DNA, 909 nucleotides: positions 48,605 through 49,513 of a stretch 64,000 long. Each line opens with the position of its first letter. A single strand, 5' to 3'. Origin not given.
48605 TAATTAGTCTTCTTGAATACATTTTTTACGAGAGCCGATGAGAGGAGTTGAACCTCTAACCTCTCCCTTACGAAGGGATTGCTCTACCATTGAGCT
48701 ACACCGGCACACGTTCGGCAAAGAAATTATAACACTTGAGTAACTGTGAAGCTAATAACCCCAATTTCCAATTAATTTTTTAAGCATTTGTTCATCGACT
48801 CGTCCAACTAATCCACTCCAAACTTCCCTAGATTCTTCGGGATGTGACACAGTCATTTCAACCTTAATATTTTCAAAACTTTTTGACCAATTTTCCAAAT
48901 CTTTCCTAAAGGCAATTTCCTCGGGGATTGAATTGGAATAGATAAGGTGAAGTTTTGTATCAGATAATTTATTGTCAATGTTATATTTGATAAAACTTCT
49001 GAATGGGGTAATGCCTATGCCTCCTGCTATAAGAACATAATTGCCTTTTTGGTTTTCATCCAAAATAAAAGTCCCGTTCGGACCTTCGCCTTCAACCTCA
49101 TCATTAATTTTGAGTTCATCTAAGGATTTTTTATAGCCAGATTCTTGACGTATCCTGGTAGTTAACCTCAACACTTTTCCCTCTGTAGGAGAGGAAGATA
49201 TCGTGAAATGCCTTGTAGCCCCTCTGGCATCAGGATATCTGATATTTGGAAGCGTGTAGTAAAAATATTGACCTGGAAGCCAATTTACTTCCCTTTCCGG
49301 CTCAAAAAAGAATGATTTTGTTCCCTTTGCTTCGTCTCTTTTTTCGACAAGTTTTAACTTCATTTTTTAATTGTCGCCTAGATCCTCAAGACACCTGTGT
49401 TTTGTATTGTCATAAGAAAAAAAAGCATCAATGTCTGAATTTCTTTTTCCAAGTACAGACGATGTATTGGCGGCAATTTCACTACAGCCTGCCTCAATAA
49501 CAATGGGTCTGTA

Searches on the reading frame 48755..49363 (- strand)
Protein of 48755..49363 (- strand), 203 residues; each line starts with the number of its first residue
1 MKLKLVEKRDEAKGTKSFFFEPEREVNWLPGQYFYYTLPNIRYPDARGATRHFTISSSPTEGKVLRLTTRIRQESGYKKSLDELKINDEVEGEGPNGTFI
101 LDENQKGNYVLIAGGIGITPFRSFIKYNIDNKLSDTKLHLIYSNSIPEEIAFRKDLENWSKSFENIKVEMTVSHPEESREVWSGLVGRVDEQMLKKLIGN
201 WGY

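Call 35: list_cluster_members(proteins=[window:48755-49363:-, window:34875-35168:-, window:35319-35483:+, window:35191-35292:+])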
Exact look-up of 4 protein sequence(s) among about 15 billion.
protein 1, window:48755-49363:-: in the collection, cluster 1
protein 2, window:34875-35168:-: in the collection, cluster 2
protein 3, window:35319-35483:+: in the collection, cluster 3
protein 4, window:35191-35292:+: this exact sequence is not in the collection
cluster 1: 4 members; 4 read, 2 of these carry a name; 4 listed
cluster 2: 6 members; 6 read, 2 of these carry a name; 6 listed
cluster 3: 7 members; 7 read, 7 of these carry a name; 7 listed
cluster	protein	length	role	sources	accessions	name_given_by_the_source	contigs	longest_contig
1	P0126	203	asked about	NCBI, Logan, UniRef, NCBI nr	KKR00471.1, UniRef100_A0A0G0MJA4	MAG: hypothetical protein UT24_C0012G0093 [Candidatus Woesebacteria bacterium ... | FAD-binding FR-type domain-containing protein n=1 Tax=Candidatus Woesebacteria bacterium ...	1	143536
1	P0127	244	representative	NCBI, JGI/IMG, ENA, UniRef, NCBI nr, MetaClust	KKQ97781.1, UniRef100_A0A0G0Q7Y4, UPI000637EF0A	MAG: Oxidoreductase FAD/NAD(P)-binding family protein [Candidatus Woesebacteria bacterium ... | Oxidoreductase FAD/NAD(P)-binding family protein n=1 Tax=Candidatus Woesebacteria ... | status=active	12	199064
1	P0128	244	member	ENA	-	-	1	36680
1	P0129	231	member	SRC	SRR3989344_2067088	-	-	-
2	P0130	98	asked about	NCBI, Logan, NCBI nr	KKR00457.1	MAG: hypothetical protein UT24_C0012G0079 [Candidatus Woesebacteria bacterium ...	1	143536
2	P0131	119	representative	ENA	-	-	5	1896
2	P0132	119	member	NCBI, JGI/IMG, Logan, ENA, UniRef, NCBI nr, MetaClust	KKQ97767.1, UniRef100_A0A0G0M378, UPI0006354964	MAG: hypothetical protein UT23_C0008G0040 [Candidatus Woesebacteria bacterium ... | Uncharacterized protein n=2 Tax=Candidatus Woeseibacteriota TaxID=1752722 ... | status=active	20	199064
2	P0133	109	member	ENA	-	-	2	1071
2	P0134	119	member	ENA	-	-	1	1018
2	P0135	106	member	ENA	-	-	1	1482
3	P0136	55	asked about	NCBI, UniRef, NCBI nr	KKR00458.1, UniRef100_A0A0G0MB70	MAG: hypothetical protein UT24_C0012G0080 [Candidatus Woesebacteria bacterium ... | Uncharacterized protein n=1 Tax=Candidatus Woesebacteria bacterium GW2011_GWB1_39_12 ...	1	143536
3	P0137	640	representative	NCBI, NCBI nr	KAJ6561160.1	WD40-repeat-containing domain protein [Mycena vulgaris]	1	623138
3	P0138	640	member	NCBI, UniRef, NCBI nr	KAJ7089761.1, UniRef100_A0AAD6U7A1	WD40 repeat-like protein [Mycena belliarum] | WD40 repeat-like protein n=1 Tax=Mycena belliarum TaxID=1033014 RepID=A0AAD6U7A1_9AGAR | WD40 repeat-like protein [Mycena belliae]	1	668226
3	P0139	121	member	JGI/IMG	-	F-box and WD-40 domain protein CDC4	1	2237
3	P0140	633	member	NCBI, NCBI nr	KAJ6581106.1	WD40-repeat-containing domain protein [Mycena capillaripes]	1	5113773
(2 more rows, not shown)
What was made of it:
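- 48760..48761 (.): Fifth private deletion, 123 nt and in frame. It removes 41 codons near the 3' end of a FAD/NAD(P)-binding oxidoreductase gene, reducing it from 244 to 203 codons. The deletion ends in a CCAATTT tandem repeat. The 244-aa form is KKQ97781.1 and the 203-aa form is KKR00471.1 (call 35).
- For the 123-nt deletion: the 203-aa product (call 35).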

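Call 40: find_encoding_contigs(protein=P0132, flank=1000, max_places=10)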
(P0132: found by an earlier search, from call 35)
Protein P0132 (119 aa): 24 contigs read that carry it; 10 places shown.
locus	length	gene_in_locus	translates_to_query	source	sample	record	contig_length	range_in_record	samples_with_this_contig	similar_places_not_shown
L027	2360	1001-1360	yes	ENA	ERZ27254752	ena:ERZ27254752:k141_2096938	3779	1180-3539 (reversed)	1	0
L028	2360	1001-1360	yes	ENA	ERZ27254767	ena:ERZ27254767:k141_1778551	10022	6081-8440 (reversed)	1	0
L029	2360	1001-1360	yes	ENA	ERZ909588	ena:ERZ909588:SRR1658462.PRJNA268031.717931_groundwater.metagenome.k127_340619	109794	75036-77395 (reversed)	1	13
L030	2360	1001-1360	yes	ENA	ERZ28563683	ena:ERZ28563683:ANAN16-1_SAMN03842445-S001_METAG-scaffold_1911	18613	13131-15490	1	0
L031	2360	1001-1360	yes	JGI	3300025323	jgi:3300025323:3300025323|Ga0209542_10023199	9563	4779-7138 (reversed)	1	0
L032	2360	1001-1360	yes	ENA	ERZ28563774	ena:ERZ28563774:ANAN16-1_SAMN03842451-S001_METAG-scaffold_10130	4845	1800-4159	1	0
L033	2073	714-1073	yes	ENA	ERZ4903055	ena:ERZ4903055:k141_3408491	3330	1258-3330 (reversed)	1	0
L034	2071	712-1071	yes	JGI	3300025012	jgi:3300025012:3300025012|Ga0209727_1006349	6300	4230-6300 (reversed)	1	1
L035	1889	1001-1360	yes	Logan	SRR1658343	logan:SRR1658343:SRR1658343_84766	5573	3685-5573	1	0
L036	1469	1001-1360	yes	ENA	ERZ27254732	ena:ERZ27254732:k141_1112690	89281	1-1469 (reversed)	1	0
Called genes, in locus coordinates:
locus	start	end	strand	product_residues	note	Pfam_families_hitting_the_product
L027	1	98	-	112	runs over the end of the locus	?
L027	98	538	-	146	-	-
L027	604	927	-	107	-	-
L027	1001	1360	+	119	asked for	-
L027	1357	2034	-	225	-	PF03848:TehB (weak), PF01209:Ubie_methyltran (weak), PF13489:Methyltransf_23, PF13847:Methyltransf_31, PF08241:Methyltransf_11, PF08242:Methyltransf_12, PF13649:Methyltransf_25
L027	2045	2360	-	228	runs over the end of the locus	-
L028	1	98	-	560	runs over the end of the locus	?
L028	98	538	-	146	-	-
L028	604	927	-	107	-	-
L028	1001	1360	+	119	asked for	-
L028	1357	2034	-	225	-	PF03848:TehB (weak), PF01209:Ubie_methyltran (weak), PF13489:Methyltransf_23, PF13847:Methyltransf_31, PF08241:Methyltransf_11, PF08242:Methyltransf_12, PF13649:Methyltransf_25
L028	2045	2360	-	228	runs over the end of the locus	-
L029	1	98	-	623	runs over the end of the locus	-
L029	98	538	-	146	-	-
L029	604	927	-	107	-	-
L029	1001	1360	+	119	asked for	-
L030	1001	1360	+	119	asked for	-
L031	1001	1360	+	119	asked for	-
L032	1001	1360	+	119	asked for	-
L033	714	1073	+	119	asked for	-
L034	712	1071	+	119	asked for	-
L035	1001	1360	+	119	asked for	-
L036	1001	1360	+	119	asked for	-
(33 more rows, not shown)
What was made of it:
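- The intact haplotype is found in every other assembly: 31 collection blocks for one intact allele, including Logan SRR1658343 (call 40).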
